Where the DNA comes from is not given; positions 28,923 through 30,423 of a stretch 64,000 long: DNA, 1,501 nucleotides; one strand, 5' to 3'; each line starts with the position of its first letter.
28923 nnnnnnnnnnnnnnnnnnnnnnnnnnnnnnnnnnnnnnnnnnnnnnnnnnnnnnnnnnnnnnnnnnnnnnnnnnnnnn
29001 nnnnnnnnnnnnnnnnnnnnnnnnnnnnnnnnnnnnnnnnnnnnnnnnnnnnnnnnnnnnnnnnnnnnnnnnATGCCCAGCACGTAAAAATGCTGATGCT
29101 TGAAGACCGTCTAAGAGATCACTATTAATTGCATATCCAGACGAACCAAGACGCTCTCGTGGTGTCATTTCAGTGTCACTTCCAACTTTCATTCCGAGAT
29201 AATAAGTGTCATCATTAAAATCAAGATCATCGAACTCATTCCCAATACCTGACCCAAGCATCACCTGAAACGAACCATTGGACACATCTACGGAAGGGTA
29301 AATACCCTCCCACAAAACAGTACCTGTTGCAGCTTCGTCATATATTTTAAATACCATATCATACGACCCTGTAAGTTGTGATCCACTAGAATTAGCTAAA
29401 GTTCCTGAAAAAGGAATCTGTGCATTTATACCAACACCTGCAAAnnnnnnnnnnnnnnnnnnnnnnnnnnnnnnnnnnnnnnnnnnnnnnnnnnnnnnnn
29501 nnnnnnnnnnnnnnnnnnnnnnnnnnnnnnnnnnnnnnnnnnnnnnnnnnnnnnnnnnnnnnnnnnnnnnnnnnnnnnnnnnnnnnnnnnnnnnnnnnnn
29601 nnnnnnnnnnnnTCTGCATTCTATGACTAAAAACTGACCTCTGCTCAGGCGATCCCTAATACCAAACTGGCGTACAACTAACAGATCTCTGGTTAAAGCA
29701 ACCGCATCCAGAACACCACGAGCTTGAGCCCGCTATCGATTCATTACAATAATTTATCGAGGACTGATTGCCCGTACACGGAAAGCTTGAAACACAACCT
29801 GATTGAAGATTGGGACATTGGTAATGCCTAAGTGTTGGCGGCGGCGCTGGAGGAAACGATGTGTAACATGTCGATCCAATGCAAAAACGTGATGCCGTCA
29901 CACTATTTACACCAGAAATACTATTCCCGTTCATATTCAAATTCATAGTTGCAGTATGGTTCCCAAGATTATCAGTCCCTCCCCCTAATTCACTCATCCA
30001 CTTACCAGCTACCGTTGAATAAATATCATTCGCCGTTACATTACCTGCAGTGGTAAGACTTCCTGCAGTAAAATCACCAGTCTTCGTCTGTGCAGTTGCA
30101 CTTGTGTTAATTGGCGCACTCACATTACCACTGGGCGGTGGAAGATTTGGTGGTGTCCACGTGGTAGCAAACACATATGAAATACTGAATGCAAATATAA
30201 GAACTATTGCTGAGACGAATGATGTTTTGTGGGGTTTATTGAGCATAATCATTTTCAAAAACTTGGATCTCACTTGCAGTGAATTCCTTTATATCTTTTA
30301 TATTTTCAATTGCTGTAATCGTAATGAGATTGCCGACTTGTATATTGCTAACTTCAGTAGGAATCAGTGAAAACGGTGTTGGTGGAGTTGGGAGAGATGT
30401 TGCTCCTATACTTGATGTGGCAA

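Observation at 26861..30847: Cell-surface fibre operon: membrane-anchored fibre with peptidase-S74 intramolecular chaperone, plus Cys-rich secreted partner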

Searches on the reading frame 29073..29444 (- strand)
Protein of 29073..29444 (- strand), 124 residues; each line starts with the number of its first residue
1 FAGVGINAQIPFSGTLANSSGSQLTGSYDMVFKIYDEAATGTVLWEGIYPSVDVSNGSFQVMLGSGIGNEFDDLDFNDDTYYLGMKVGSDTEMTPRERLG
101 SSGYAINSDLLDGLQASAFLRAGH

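Call 27: find_related_loci(query=A3, collection=viral_contigs, flank=8000)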
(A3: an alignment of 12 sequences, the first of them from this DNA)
Query A3 (116 aa) in viral_contigs; peptide patterns used: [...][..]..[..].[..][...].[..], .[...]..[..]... (x = any residue, [..] = any of these).
58 stretches matched a pattern, but none encodes a relative of the query by tblastn (E <= 1e-3).

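Call 39: search_protein_representatives(protein=window:29073-29444:-)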
Query: 124 residues. Proteins with E-value up to 0.001 (for the whole library): 18836; up to 1e-10: 3140; up to 1e-30: 20. The best 150 are listed.
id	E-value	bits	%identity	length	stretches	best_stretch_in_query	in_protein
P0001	1.6e-73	260.9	100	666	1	1-124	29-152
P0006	8.8e-40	152.0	64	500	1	1-122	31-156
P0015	1.1e-39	151.6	66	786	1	2-123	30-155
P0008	9.2e-39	148.7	65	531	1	3-121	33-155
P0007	7.0e-36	139.4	61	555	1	3-122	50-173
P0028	7.7e-36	139.2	62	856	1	2-122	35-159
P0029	3.1e-35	137.3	62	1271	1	1-122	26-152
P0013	4.5e-35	136.8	59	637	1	1-123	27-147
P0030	4.7e-35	136.7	52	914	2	2-123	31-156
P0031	8.2e-35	135.9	59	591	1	2-123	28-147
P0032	1.2e-34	135.4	57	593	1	1-124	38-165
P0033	1.8e-34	134.8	60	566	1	4-122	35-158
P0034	5.4e-34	133.3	59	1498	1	2-121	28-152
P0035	2.2e-33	131.3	56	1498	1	2-121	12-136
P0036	1.3e-32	128.8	55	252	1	2-122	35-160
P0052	5.4e-28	113.9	51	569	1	2-121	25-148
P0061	1.5e-26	109.2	51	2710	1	1-117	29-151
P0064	3.1e-26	108.2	52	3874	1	2-122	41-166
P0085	3.4e-24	101.7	34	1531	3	9-108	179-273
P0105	7.9e-23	97.2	50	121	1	11-123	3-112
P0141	1.9e-20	89.5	47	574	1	9-121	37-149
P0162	1.5e-19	86.7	47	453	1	5-117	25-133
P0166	1.8e-19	86.4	44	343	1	9-122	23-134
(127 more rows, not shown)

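Call 42: predict_structure(alignment_id=A3)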
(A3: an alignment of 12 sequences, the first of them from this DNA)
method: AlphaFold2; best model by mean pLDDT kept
length: 116 residues; sequences in the alignment: 12
mean_pLDDT: 80.0   pTM: 0.73
mean pLDDT of the five models: 80.0, 78.8, 77.8, 76.7, 72.8
residues with pLDDT >= 90: 50; 70-90: 41; 50-70: 4; < 50: 21
segments of 3 or more residues with pLDDT < 50: 98-116
pLDDT, mean of each block of 10 residues (from residue 1): 76 89 96 92 96 93 87 82 89 66 42 35
secondary structure, 60 per line:
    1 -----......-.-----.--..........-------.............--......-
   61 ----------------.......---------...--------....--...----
elements in order: E6-11 E22-31 E39-51 E54-59 E77-83 E93-95 E104-107 E110-112

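Call 53: find_encoding_contigs(protein=P0028, flank=5000, max_places=2)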
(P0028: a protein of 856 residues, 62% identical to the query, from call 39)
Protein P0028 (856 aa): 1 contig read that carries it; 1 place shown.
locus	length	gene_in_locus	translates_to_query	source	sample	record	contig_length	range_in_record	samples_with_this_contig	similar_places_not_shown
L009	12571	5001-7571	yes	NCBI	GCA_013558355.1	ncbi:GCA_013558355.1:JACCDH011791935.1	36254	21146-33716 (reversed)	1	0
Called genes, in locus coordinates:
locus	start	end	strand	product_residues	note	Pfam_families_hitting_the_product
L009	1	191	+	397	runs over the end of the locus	PF07690:MFS_1 (weak)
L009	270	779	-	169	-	-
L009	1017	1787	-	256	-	-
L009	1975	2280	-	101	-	-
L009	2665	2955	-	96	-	-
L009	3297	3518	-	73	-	-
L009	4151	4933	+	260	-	PF00398:RrnaAD (faint), PF01209:Ubie_methyltran (weak), PF13489:Methyltransf_23, PF13847:Methyltransf_31, PF08241:Methyltransf_11, PF08242:Methyltransf_12, PF13649:Methyltransf_25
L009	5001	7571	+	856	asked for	PF13884:Peptidase_S74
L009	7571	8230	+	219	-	-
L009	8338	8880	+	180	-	PF00578:AhpC-TSA, PF08534:Redoxin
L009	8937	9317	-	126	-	-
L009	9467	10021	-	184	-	-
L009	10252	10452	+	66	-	PF00313:CSD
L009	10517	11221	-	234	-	PF01479:S4, PF00849:PseudoU_synth_2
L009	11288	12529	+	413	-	PF00890:FAD_binding_2, PF01134:GIDA (faint), PF01266:DAO (weak), PF01494:FAD_binding_3, PF01946:Thi4 (faint), PF03486:HI0933_like, PF12831:FAD_oxidored, PF22780:HI0933_like_1st, +4 more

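Call 54: find_related_loci(query=A3, collection=genome_contigs, flank=5000)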
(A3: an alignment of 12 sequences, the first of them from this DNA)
Query A3 (116 aa) in genome_contigs; peptide patterns used: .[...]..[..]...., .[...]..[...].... (x = any residue, [..] = any of these).
23 stretches matched a pattern; 8 encode a relative of the query (tblastn E <= 1e-3); 8 distinct loci.
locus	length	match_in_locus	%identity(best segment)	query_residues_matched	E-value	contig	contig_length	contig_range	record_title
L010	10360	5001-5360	61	1-116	4e-44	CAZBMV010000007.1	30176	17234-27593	MAG TPA_asm: uncultured Candidatus Saccharibacteria bacterium isolate binchicken_co16_358 genome assembly, contig: NODE_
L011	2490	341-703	55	1-116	2e-36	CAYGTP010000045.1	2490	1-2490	MAG TPA_asm: uncultured Candidatus Saccharibacteria bacterium isolate ERP117304_co2_175 genome assembly, contig: NODE_26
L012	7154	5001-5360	48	2-116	1e-33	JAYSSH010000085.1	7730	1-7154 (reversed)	MAG: Candidatus Kaiserbacteria bacterium isolate GFS_12189 GFS_12189_84, whole genome shotgun sequence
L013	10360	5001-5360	48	2-116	2e-32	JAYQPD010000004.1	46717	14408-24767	MAG: bacterium isolate SD3113_S43.metabat_sens.025 NODE_189_length_46717_cov_6.35547, whole genome shotgun sequence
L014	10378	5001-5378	46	1-114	7e-28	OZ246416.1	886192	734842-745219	MAG: uncultured Gammaproteobacteria bacterium isolate binchicken_co266_193 genome assembly, chromosome: 1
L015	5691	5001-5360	45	1-113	3e-26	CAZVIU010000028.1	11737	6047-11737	MAG TPA_asm: uncultured Gammaproteobacteria bacterium isolate binchicken_co21_267 genome assembly, contig: NODE_4225_len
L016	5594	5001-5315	38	6-111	3e-16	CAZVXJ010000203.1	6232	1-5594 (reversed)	MAG TPA_asm: uncultured Alphaproteobacteria bacterium isolate SRP173033_co3_141 genome assembly, contig: NODE_18684_leng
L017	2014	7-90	61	74-101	5e-8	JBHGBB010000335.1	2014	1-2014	MAG: bacterium isolate SBS.BIN.55 SBSBIN55_contig_335, whole genome shotgun sequence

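Call 61: search_dna_similar(query=window:29073-29444:-, collection=phages, mode=protein, max_rows=10, max_evalue=0.01)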
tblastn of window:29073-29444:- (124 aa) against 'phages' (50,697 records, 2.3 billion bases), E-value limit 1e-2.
No match.

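Call 76: search_solved_structures(query=A3, max_evalue=1, show_alignments=0)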
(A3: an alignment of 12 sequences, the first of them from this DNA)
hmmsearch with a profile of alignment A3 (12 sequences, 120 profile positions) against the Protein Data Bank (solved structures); distinct sequences matched with E-value up to 1: 0.

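Call 83: find_encoding_contigs(protein=P0030, flank=4000, max_places=1)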
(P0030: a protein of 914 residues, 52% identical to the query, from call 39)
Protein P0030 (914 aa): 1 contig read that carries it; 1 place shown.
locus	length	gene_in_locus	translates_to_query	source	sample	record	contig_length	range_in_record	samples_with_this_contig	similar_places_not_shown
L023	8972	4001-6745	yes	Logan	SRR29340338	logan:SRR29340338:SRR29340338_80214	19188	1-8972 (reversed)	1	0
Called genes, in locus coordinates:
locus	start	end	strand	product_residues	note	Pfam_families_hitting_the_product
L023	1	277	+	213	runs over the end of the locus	-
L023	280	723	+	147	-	-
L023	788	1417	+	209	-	PF01545:Cation_efflux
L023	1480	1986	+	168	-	-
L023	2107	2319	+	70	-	-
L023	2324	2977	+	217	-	PF00753:Lactamase_B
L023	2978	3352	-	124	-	PF01219:DAGK_prokar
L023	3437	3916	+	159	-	-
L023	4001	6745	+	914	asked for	PF13884:Peptidase_S74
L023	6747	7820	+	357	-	-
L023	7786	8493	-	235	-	PF01479:S4, PF00849:PseudoU_synth_2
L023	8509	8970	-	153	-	?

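Call 84: find_encoding_contigs(protein=P0052, flank=4000, max_places=1)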
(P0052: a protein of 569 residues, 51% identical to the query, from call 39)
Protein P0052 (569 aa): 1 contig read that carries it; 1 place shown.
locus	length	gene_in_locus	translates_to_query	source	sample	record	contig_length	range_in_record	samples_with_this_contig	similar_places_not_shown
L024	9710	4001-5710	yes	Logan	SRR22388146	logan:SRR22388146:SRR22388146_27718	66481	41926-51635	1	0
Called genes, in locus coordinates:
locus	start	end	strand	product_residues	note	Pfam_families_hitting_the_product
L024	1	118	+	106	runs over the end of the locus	-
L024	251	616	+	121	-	-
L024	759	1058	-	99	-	-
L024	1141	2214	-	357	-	PF02618:YceG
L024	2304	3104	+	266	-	PF01209:Ubie_methyltran (weak), PF13489:Methyltransf_23, PF13649:Methyltransf_25, PF13847:Methyltransf_31, PF08241:Methyltransf_11, PF08242:Methyltransf_12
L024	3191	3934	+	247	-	PF04402:SIMPL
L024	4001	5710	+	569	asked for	PF13884:Peptidase_S74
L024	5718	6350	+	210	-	-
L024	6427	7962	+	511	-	-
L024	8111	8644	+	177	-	PF00578:AhpC-TSA, PF08534:Redoxin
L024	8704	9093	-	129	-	-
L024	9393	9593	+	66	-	PF00313:CSD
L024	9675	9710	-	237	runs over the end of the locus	PF01479:S4, PF00849:PseudoU_synth_2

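Call 90: fold_search(model_id=the predicted structure, library=viral)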
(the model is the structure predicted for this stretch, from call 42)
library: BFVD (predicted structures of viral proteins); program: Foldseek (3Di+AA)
matches with E <= 10: 845; with E <= 0.001: 0
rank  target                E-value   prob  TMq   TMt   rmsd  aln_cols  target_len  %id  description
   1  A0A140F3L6            1.8e-02  0.96  0.39  0.43   6.2       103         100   17  Big-1 domain-containing protein [Pyrobaculum filamentous virus 1]
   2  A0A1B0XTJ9            2.1e-02  0.97  0.39  0.23   8.8       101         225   12  (no name in the UniProt tables at hand)
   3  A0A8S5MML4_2          2.4e-02  1.00  0.44  0.08   4.2        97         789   18  Cell wall surface anchor family domain protein [Siphoviridae sp. ctxc31]
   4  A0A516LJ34            2.8e-02  0.92  0.42  0.09   8.5       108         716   16  (no name in the UniProt tables at hand)
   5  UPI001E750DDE         3.0e-02  0.98  0.45  0.45   7.4       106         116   17  (no name look-up for this kind of identifier)
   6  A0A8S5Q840            3.9e-02  0.93  0.40  0.41   5.5        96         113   11  Uncharacterized protein [Siphoviridae sp. ctdVv30]
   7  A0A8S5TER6            5.2e-02  0.98  0.46  0.45   4.5        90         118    8  Methylamine dehydrogenase heavy chain [Siphoviridae sp. ct1yA16]
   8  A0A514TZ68            5.5e-02  0.72  0.35  0.35   5.9        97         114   14  (no name in the UniProt tables at hand)
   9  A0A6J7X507            5.8e-02  0.95  0.40  0.08   6.0        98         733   19  Uncharacterized protein [uncultured Caudovirales phage]
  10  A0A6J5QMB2            9.1e-02  0.77  0.42  0.42   8.7       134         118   16  Uncharacterized protein [uncultured Caudovirales phage]
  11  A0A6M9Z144            9.6e-02  0.85  0.43  0.24   8.7       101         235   13  (no name in the UniProt tables at hand)
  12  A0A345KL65            9.6e-02  0.51  0.34  0.19   7.6       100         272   12  Tail protein [Arthrobacter phage Breylor17]
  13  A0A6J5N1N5            1.1e-01  0.66  0.39  0.37  11.5       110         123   15  Uncharacterized protein [uncultured Caudovirales phage]
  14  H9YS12                1.1e-01  0.20  0.28  0.04  14.6       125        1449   12  (no name in the UniProt tables at hand)
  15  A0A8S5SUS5            1.1e-01  0.85  0.41  0.43   5.1        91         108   14  Uncharacterized protein [Siphoviridae sp. ctZUr4]
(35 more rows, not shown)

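Call 102: list_cluster_members(proteins=[P0029, P0034, P0061, P0064, P0085, P0105, P0141, P0162, P0166, P0023])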
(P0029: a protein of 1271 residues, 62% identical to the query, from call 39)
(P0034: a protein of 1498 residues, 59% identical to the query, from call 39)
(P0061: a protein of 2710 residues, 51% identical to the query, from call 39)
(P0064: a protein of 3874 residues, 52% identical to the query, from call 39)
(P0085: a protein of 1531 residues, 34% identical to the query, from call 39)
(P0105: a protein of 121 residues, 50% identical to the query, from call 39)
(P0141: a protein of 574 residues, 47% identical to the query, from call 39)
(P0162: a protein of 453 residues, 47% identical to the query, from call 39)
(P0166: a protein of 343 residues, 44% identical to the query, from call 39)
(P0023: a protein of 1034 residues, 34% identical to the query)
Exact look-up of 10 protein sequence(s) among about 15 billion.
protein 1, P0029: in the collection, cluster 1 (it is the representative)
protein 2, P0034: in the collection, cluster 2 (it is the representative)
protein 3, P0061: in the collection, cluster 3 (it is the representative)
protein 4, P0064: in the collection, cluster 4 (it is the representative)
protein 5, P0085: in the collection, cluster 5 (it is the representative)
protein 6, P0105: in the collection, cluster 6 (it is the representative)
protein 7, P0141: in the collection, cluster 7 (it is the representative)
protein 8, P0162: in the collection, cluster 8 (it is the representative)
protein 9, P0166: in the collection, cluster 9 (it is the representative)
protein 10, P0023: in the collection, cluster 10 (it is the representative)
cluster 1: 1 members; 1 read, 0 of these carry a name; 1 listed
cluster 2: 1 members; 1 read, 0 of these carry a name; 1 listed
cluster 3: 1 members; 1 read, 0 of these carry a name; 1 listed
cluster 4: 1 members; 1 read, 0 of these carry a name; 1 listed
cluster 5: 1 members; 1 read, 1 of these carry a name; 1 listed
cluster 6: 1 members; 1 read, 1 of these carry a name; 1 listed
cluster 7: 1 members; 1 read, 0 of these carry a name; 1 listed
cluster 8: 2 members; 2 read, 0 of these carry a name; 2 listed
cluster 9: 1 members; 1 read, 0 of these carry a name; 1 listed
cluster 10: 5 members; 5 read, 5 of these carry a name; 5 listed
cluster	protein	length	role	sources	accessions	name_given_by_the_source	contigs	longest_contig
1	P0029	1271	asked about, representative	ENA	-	-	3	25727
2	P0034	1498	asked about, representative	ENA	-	-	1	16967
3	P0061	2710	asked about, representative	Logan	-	-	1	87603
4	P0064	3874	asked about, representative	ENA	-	-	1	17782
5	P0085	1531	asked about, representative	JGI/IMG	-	DNA-binding beta-propeller fold protein YncE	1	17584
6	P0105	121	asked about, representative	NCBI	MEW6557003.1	MAG: hypothetical protein AB1349_06580 [Elusimicrobiota bacterium]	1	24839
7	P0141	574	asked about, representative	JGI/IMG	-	-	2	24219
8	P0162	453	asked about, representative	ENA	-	-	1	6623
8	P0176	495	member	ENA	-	-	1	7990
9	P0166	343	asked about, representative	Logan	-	-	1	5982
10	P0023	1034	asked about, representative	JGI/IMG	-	hypothetical protein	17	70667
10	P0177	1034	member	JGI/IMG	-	hypothetical protein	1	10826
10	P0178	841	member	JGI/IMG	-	hypothetical protein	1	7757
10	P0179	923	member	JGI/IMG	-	hypothetical protein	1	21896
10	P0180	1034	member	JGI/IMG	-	hypothetical protein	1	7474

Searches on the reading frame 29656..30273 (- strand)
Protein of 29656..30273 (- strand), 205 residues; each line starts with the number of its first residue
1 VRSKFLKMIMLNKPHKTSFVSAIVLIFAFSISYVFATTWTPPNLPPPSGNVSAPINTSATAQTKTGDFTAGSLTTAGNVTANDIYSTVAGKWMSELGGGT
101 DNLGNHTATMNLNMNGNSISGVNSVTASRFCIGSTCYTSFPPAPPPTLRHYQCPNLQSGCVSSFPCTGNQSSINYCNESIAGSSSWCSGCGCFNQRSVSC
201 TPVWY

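Call 3: search_protein_families(library=pfam, proteins=[window:29656-30273:-], max_evalue=1)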
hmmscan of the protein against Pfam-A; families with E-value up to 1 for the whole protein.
window:29656-30273:- (205 aa): 0 families

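Call 4: search_protein_families(library=phrogs, proteins=[window:29656-30273:-], max_evalue=0.1)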
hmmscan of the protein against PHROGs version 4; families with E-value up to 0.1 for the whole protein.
window:29656-30273:- (205 aa): 0 families

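Call 28: search_protein_families(library=ncbifam, proteins=[window:29656-30273:-], max_evalue=0.1)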
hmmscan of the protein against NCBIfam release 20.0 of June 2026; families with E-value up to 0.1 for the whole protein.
window:29656-30273:- (205 aa): 0 families

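Call 60: search_dna_similar(query=window:29656-30273:-, collection=phages, mode=protein, max_rows=10, max_evalue=0.01)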
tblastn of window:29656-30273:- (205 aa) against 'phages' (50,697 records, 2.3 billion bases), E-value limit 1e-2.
No match.

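Call 68: find_related_loci(query=window:29656-30273:-, collection=metagenome_contigs, flank=5000)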
Query window:29656-30273:- (205 aa) in metagenome_contigs; peptide patterns used: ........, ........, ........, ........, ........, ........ (x = any residue, [..] = any of these).
115 stretches matched a pattern; 3 encode a relative of the query (tblastn E <= 1e-3); 3 distinct loci.
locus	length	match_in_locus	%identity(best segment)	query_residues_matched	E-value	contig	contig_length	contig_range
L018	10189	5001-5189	46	6-68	6e-12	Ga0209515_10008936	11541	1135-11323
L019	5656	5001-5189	46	6-68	7e-12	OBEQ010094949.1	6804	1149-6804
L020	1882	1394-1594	41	6-69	2e-8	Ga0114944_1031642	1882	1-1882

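Call 69: find_related_loci(query=window:29656-30273:-, collection=viral_contigs, flank=5000)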
Query window:29656-30273:- (205 aa) in viral_contigs; peptide patterns used: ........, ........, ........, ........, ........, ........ (x = any residue, [..] = any of these).
6 stretches matched a pattern, but none encodes a relative of the query by tblastn (E <= 1e-3).
